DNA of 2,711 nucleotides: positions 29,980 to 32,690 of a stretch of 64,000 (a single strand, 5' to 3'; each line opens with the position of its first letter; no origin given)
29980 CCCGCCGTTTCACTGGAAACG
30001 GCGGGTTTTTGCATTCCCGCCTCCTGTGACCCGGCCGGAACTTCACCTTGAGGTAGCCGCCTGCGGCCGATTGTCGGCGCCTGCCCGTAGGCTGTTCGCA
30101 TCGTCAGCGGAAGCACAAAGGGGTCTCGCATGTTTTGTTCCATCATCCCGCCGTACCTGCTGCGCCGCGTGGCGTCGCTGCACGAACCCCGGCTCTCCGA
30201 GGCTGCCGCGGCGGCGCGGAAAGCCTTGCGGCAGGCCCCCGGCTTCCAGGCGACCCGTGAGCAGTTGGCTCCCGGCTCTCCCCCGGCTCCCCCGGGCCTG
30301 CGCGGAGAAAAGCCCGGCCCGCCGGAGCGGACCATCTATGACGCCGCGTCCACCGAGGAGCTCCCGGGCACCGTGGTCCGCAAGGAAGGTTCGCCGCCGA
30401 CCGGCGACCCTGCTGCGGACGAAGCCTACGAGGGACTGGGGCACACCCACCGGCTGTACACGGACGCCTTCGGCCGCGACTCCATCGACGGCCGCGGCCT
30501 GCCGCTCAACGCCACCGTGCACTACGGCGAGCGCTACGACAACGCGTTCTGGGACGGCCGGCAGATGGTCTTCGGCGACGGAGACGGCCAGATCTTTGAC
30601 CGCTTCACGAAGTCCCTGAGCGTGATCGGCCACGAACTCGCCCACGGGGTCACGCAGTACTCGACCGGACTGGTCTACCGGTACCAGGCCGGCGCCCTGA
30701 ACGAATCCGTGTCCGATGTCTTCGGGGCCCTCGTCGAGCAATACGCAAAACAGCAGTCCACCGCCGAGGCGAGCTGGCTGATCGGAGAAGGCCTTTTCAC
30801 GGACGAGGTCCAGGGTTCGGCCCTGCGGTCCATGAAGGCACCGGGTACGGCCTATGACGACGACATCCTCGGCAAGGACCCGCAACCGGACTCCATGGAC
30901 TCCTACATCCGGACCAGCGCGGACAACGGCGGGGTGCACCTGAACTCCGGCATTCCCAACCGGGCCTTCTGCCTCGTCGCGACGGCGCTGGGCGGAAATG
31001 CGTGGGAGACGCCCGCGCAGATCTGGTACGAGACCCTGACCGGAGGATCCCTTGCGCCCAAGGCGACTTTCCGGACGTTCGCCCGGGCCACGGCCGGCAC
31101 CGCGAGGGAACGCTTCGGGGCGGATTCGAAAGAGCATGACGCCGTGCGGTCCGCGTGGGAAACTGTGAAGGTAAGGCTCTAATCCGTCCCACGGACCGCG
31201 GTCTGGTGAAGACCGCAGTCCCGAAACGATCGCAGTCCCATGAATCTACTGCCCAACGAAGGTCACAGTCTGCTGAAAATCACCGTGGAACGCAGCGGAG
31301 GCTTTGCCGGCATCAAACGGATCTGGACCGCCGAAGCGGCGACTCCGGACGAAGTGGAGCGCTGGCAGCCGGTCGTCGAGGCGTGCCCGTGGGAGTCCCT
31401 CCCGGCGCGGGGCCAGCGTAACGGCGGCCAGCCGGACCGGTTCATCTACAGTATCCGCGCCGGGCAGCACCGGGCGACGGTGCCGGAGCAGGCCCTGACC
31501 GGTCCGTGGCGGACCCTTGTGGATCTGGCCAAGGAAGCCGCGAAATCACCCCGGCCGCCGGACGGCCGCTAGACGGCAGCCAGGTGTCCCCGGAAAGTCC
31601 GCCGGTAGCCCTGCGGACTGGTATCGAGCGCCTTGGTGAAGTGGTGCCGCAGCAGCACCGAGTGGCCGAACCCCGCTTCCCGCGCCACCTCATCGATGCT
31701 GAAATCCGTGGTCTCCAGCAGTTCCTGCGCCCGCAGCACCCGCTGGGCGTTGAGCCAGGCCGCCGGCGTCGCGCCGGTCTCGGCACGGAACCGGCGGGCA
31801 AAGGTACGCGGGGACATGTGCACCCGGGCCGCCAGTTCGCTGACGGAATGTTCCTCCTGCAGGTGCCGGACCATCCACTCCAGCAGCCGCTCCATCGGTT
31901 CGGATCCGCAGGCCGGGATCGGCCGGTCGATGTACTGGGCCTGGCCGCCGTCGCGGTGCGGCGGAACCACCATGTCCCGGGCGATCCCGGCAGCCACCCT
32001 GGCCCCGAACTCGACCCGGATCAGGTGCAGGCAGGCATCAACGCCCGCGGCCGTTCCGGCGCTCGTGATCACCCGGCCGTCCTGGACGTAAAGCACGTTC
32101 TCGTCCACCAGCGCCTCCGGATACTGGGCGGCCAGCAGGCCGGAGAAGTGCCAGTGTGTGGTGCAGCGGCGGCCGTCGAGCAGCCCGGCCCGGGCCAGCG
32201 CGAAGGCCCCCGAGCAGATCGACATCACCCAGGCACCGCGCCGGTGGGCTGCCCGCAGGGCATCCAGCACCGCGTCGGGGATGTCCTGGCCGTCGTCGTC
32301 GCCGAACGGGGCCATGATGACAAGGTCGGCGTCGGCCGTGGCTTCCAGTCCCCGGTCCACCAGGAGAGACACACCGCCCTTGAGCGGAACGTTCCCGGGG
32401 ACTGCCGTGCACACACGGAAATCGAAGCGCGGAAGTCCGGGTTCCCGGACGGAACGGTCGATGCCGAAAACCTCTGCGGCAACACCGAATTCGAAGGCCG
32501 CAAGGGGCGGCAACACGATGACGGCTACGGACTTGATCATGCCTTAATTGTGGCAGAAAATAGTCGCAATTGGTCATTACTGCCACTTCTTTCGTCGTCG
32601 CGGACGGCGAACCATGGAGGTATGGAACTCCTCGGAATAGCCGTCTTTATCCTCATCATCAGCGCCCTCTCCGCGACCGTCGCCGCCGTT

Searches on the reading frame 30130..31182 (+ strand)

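Call 26: search_protein_families(library=pfam, proteins=[window:30130-31182:+], max_evalue=0.001)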
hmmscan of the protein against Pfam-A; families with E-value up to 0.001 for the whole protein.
window:30130-31182:+ (350 aa): 2 families
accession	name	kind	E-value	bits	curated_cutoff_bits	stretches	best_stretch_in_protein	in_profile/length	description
PF02868.21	Peptidase_M4_C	-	3.4e-53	180.3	24.4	1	180-348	2-165/165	Thermolysin metallopeptidase, alpha-helical domain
PF01447.24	Peptidase_M4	-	7.5e-28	98.2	22.4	1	93-176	62-145/145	Thermolysin metallopeptidase, catalytic domain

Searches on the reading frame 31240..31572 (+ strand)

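Call 26: search_protein_families(library=pfam, proteins=[window:31240-31572:+], max_evalue=0.001)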
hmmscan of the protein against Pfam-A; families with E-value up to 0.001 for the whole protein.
window:31240-31572:+ (110 aa): 1 family
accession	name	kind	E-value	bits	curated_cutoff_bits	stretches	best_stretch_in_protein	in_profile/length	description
PF20242.3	Emfourin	-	2e-11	44.6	27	1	16-95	1-88/91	Emfourin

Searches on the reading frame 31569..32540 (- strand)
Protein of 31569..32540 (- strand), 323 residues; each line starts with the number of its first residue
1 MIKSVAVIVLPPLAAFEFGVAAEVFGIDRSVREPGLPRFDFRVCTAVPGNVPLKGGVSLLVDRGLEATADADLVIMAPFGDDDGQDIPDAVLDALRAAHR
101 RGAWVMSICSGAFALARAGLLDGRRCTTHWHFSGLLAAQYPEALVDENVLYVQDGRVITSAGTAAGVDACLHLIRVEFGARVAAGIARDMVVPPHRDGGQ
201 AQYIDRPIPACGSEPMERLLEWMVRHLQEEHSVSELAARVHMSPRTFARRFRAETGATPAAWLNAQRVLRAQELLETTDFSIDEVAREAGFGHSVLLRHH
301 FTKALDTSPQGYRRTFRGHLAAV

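Call 26: search_protein_families(library=pfam, proteins=[window:31569-32540:-], max_evalue=0.001)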
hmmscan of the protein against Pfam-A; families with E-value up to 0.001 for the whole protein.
window:31569-32540:- (323 aa): 5 families
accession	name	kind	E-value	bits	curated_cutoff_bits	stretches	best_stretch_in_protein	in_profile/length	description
PF12833.13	HTH_18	-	6.8e-22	78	33.6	1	236-314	1-79/80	Helix-turn-helix domain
PF01965.30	DJ-1_PfpI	-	9e-18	65.1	26.6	1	4-174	2-163/165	DJ-1/PfpI family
PF00165.29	HTH_AraC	-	7.9e-15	55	26.6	1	225-264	3-42/42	Bacterial regulatory helix-turn-helix proteins, AraC family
PF00440.29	TetR_N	-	0.00013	22.1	24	0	232-252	18-38/47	Bacterial regulatory proteins, tetR family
PF13384.12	HTH_23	-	0.00056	20.1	24.6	0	218-257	7-46/50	Homeodomain-like domain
